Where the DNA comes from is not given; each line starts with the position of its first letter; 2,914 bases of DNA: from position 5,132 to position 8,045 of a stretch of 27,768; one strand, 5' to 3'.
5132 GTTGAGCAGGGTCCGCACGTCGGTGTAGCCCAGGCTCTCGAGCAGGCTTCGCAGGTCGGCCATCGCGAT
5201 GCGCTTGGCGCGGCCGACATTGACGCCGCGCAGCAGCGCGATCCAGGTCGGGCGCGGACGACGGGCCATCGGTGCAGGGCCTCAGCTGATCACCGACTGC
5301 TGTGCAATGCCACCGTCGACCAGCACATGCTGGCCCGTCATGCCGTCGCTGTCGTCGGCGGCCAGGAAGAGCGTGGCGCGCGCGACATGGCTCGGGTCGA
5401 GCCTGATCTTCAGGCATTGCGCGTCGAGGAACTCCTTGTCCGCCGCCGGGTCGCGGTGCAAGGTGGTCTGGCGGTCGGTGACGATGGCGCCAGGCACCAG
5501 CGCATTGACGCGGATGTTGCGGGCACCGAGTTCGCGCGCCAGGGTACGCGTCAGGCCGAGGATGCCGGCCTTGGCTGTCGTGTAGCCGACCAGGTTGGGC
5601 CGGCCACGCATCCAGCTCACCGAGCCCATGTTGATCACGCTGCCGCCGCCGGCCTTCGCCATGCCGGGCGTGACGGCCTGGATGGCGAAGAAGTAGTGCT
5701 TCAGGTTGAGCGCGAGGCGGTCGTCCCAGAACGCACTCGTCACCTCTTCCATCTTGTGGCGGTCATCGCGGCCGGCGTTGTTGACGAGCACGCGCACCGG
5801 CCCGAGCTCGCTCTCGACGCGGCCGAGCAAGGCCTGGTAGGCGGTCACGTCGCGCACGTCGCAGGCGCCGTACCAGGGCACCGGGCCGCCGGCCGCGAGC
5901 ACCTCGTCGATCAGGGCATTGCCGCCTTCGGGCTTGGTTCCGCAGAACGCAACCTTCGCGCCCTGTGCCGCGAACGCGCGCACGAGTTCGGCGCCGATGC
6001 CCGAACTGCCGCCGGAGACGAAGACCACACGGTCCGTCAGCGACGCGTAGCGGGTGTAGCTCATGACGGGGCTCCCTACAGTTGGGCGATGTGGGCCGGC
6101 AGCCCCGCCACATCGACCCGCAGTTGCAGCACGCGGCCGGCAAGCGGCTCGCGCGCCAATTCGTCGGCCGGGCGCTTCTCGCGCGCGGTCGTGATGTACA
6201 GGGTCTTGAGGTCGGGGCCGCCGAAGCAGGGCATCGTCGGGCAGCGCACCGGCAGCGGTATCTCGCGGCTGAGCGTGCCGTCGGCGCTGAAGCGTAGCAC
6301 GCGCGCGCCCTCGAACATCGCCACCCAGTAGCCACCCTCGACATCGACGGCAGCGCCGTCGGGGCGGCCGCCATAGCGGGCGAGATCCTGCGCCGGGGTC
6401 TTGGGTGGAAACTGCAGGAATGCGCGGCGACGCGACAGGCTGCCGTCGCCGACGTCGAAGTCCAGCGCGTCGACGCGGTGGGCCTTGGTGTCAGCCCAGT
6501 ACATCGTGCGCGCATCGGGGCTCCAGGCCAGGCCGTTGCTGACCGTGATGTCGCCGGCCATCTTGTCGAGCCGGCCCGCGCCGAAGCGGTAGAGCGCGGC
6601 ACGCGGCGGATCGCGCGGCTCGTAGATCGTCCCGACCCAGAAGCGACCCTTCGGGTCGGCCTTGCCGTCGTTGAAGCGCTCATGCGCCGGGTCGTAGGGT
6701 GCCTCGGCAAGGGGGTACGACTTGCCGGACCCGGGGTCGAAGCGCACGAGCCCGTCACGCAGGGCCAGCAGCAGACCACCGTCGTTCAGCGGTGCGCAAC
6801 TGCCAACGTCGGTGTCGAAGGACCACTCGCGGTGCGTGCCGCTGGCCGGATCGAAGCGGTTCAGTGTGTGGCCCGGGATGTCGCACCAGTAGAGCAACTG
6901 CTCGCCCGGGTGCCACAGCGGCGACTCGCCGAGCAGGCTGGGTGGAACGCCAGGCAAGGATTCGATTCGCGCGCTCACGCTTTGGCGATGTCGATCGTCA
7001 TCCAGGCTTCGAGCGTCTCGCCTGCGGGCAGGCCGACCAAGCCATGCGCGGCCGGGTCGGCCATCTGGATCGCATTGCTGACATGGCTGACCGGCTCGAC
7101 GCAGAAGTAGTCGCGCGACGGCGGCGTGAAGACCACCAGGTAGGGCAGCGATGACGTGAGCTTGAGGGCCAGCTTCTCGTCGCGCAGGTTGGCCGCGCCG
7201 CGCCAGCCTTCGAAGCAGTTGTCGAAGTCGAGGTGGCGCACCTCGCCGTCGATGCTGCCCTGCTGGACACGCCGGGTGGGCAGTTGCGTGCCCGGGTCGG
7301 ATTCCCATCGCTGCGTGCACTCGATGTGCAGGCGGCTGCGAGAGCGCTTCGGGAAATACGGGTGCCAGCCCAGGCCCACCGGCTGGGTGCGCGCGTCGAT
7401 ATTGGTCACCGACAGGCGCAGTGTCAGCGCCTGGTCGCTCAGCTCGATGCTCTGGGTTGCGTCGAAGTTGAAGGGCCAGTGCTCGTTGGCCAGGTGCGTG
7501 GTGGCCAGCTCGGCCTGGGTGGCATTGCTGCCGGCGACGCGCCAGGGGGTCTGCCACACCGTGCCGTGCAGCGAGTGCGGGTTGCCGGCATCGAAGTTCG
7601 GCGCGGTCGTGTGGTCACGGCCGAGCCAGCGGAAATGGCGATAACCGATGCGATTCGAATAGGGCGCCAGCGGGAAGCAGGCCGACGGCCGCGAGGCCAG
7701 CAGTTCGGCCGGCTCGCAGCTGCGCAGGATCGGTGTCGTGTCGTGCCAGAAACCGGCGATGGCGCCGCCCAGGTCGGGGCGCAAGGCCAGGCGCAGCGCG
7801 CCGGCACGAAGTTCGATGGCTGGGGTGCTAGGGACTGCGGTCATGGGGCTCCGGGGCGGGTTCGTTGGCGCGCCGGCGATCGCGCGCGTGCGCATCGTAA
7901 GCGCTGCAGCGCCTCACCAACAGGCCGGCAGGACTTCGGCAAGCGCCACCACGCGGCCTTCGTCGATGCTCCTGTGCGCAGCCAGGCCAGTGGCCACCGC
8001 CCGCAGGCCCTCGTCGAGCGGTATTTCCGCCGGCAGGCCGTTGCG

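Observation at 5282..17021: Sulfoquinovose-degrading sulfo-Entner-Doudoroff operon that looks like a generic pentose cluster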

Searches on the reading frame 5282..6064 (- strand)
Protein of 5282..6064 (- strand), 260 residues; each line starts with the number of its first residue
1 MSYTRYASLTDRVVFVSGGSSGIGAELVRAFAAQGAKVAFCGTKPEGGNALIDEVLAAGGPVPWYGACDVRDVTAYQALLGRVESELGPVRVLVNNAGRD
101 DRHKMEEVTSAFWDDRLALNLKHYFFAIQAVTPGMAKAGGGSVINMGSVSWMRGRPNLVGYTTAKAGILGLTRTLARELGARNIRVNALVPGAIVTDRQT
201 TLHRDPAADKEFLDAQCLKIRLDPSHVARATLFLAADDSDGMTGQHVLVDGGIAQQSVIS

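Call 4: search_protein_families(library=pfam, proteins=[window:5282-6064:-])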
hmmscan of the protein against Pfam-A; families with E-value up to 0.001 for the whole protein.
window:5282-6064:- (260 aa): 4 families
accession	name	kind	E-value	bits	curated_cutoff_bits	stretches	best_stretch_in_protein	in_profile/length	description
PF13561.12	adh_short_C2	-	8.4e-53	179.8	27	1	21-253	6-235/236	Enoyl-(Acyl carrier protein) reductase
PF00106.31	adh_short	-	8.9e-48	162.8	26.6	1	13-204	2-192/195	short chain dehydrogenase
PF08659.16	KR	-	2e-07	31.6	22.6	1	14-119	3-111/180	KR domain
PF23441.1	SDR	-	7.8e-05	22.6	27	1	124-214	126-214/258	SDR-like rossmann domain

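Call 5: search_protein_families(library=ncbifam, proteins=[window:5282-6064:-])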
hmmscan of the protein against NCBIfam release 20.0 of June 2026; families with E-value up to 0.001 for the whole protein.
window:5282-6064:- (260 aa): 227 families (the best 25 are shown)
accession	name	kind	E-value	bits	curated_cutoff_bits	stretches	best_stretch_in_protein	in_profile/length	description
NF053674.1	XylDhXylBProt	equivalog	1.8e-89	299.5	400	1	1-252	1-250/252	D-xylose 1-dehydrogenase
NF009466.0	PRK12826.1-2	subfamily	2.9e-57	194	222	1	11-254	3-245/248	3-oxoacyl-ACP reductase FabG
NF005559.1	PRK07231.1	subfamily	2.6e-54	184.3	215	1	9-253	2-247/249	glucose 1-dehydrogenase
NF004198.0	PRK05653.1-3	equivalog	2.2e-50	171.4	296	1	8-253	4-246/248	3-oxoacyl-ACP reductase FabG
NF005681.0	PRK07478.1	subfamily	1.7e-49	168.5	267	1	8-254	3-250/254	SDR family oxidoreductase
TIGR01830.1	3oxo_ACP_reduc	equivalog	2.2e-49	168.3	297.75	1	14-253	1-238/239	3-oxoacyl-[acyl-carrier-protein] reductase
NF004197.0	PRK05653.1-1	equivalog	3.6e-49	167.7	332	1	8-254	4-247/249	3-oxoacyl-ACP reductase FabG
NF009093.0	PRK12429.1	subfamily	2.4e-46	158.1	258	1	9-255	3-258/259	3-hydroxybutyrate dehydrogenase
NF004791.0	PRK06138.1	equivalog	4.3e-46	157.3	312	1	8-254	2-250/252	SDR family oxidoreductase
NF005893.0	PRK07856.1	equivalog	5.4e-46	156.9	255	1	8-252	6-240/255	SDR family oxidoreductase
NF009468.0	PRK12826.1-4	equivalog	3.1e-44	151.6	318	1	8-252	4-246/256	SDR family oxidoreductase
NF004847.0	PRK06198.1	subfamily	5.5e-44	150.4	240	1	8-252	4-254/269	oxidoreductase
NF047923.1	pyridox_DH_SDR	equivalog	8.6e-44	149.9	325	1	10-254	2-241/243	pyridoxal 4-dehydrogenase, SDR-type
NF052558.1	MBtsdlDhBudC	equivalog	5e-43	147.5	270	1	10-254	2-242/250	meso-2,3-butanediol dehydrogenase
NF005446.0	PRK07035.1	equivalog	6.1e-43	146.9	373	1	4-253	4-253/255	SDR family oxidoreductase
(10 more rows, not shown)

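Call 6: search_solved_structures(query=window:5282-6064:-, max_evalue=1e-20)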
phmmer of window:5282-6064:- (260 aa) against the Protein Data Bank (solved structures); distinct sequences matched with E-value up to 1e-20: 309 (the best 60 are shown).
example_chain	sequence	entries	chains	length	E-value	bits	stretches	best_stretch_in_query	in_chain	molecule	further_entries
9gwu_B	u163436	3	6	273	1.9e-80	273.1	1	4-254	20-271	Sulfoquinovose 1-dehydrogenase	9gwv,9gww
7wwx_A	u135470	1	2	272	2.1e-72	246.8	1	5-252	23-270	NAD(P)-dependent dehydrogenase (Short-subunit alcohol dehydrogenase family)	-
4lvu_A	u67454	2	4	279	1.7e-63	217.6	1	3-253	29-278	Oxidoreductase, short chain dehydrogenase/reductase family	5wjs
2et6_A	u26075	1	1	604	2.5e-38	135.1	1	7-195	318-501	(3R)-hydroxyacyl-CoA dehydrogenase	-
3woh_A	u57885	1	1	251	1.8e-36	129.1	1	6-254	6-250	SiaM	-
3sj7_A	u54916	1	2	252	4e-36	127.9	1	7-253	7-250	3-oxoacyl-(Acyl-carrier-protein) reductase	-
4m8s_A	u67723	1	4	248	5.8e-36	127.4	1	8-253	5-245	Putative 3-oxoacyl-[acyl-carrier protein] reductase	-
3osu_A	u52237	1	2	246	1.1e-35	126.5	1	14-253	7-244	3-oxoacyl-[acyl-carrier-protein] reductase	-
4ni5_A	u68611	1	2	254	1e-34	123.4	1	8-255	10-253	Oxidoreductase, short-chain dehydrogenase/reductase family protein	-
6uds_A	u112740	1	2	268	3.1e-34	121.8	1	11-253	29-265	3-oxoacyl-(Acyl-carrier-protein) reductase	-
7pcs_B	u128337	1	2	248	3.6e-34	121.6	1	9-252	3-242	BbsD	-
6wpr_A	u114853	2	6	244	4e-34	121.4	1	12-253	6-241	3-oxoacyl-[acyl-carrier-protein] reductase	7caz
6t60_A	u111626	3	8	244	4.3e-34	121.3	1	12-253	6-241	3-oxoacyl-(Acyl-carrier-protein) reductase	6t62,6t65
9kd1_A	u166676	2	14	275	5e-34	121.1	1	8-254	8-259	Oxidoreductase, short chain dehydrogenase/reductase family protein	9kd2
4jro_A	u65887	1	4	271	1.3e-33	119.7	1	8-253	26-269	FabG protein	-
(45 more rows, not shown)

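Call 16: search_solved_structures(query=window:5282-6064:-, max_evalue=1e-60, show_alignments=3)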
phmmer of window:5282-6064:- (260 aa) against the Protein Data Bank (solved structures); distinct sequences matched with E-value up to 1e-60: 3.
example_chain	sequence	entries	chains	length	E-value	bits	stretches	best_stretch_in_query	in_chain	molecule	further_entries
9gwu_B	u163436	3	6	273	1.9e-80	273.1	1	4-254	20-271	Sulfoquinovose 1-dehydrogenase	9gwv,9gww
7wwx_A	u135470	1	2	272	2.1e-72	246.8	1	5-252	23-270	NAD(P)-dependent dehydrogenase (Short-subunit alcohol dehydrogenase family)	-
4lvu_A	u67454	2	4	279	1.7e-63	217.6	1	3-253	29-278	Oxidoreductase, short chain dehydrogenase/reductase family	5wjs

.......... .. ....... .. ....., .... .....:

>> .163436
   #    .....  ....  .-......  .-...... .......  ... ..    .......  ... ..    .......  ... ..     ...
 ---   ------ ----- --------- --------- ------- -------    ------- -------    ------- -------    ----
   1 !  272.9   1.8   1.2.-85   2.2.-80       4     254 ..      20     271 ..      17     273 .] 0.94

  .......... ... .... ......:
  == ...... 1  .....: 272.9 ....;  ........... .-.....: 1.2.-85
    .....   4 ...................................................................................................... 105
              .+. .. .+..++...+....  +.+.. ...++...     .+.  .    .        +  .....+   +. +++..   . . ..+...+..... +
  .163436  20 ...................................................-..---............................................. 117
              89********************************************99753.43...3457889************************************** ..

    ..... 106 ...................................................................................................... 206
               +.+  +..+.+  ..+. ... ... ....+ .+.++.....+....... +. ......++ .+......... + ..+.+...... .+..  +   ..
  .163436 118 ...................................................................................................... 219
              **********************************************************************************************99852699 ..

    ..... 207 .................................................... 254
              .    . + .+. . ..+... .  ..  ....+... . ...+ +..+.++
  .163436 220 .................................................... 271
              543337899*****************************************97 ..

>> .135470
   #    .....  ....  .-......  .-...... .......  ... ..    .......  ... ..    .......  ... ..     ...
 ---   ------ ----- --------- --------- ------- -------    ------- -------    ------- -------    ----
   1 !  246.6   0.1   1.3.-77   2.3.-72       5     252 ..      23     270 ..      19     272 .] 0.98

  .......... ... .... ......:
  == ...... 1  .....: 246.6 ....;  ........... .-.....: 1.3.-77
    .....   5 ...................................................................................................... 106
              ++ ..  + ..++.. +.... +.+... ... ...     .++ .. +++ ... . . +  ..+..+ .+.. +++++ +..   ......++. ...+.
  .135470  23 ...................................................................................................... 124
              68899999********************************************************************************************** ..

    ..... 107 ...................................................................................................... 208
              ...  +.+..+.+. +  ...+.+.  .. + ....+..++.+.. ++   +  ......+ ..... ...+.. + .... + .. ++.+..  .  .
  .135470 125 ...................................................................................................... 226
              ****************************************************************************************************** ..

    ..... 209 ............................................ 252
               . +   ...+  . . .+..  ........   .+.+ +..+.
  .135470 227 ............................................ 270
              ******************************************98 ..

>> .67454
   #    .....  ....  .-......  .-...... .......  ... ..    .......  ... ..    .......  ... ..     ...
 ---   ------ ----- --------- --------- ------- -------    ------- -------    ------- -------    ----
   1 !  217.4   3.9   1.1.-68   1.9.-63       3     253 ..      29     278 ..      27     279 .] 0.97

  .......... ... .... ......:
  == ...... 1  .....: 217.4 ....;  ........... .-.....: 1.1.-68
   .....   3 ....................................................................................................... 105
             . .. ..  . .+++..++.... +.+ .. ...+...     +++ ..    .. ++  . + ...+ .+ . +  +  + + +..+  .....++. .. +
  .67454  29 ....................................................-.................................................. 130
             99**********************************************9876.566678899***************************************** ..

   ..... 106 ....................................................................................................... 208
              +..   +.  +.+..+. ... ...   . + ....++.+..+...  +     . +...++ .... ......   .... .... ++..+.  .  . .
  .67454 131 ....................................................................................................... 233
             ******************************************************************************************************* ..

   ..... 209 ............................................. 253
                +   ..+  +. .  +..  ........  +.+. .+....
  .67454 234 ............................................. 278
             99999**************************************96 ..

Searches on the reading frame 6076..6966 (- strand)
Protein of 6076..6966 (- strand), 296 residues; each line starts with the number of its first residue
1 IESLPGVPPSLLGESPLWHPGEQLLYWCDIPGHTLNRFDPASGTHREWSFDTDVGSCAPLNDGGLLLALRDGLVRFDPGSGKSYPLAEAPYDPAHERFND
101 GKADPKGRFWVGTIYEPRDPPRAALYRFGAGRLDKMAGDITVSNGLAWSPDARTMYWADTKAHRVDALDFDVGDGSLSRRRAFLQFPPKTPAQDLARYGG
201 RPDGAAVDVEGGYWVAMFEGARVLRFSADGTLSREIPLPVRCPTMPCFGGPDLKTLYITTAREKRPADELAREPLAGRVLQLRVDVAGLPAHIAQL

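Call 4: search_protein_families(library=pfam, proteins=[window:6076-6966:-])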
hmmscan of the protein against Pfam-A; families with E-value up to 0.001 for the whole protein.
window:6076-6966:- (296 aa): 2 families
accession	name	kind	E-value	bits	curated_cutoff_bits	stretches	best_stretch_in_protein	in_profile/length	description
PF08450.18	SGL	-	2.8e-82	276.5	26.3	1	12-262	1-246/246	SMP-30/Gluconolactonase/LRE-like region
PF13449.12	Phytase-like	-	0.0001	22.8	27.6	0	194-242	62-110/284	Esterase-like activity of phytase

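Call 5: search_protein_families(library=ncbifam, proteins=[window:6076-6966:-])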
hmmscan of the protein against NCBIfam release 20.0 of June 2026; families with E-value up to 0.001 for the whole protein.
window:6076-6966:- (296 aa): 0 families

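Call 23: search_solved_structures(query=window:6076-6966:-, max_evalue=1e-10)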
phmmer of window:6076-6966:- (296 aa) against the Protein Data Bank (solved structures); distinct sequences matched with E-value up to 1e-10: 8.
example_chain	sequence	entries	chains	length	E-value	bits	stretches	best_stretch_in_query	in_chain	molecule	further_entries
7plb_A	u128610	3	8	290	9.2e-51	176.3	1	11-295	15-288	Smp-30/Cgr1 family protein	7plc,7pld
4gn7_A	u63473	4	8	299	9.9e-41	143.3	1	12-283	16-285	Regucalcin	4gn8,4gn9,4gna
3g4e_A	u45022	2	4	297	1.3e-38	136.4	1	12-283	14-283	Regucalcin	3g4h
4gnb_A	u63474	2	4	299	1.3e-38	136.3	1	12-283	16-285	Regucalcin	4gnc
5d9b_A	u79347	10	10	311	1.3e-33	119.9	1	10-264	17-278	Luciferin regenerating enzyme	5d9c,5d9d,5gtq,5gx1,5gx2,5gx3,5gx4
2ghs_A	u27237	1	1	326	2.3e-33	119.1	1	8-288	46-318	AGR_C_1268p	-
8djf_A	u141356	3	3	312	4.9e-13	52.3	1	99-261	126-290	Gluconolactonase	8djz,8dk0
7ris_A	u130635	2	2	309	5e-13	52.3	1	99-261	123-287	Beta-propeller lactonase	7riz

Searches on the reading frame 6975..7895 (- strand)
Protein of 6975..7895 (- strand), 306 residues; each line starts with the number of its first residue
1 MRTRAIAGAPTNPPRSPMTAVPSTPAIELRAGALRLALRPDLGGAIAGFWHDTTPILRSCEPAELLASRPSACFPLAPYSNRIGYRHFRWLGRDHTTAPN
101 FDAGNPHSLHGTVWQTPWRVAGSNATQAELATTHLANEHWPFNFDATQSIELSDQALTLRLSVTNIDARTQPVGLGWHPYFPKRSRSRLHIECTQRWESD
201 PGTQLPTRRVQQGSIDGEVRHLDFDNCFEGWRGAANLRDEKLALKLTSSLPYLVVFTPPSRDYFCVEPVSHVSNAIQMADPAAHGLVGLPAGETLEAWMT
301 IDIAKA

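Call 4: search_protein_families(library=pfam, proteins=[window:6975-7895:-])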
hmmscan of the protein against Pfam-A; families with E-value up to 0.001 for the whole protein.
window:6975-7895:- (306 aa): 1 family
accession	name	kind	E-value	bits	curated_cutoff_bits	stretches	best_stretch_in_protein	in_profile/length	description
PF01263.26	Aldose_epim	-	1e-34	120.7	27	1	26-301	2-298/299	Aldose 1-epimerase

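Call 5: search_protein_families(library=ncbifam, proteins=[window:6975-7895:-])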
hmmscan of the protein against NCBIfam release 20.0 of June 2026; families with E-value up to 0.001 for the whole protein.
window:6975-7895:- (306 aa): 1 family
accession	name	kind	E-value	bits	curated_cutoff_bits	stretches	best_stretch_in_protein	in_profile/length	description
NF011719.0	PRK15172.1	equivalog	5.4e-08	32.6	251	1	76-181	59-164/300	aldose-1-epimerase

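Call 24: search_solved_structures(query=window:6975-7895:-, max_evalue=0.00001)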
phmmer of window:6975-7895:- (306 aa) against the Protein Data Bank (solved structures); distinct sequences matched with E-value up to 0.00001: 6.
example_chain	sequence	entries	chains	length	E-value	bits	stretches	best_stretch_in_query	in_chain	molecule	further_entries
3nre_A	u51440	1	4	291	1.6e-34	122.9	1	29-301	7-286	Aldose 1-epimerase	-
4bzf_A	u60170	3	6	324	1.2e-09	41.1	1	23-301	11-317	ALDOSE 1-EPIMERASE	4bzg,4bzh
4bze_A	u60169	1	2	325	1.3e-09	41.1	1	23-301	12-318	ALDOSE 1-EPIMERASE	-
3mwx_A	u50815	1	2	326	1.3e-09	41.1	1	23-301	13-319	Aldose 1-epimerase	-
3k25_A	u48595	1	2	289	7.4e-09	38.6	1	109-281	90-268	Slr1438 protein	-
3os7_A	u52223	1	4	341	4.8e-06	29.3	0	27-207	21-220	galactose mutarotase-like protein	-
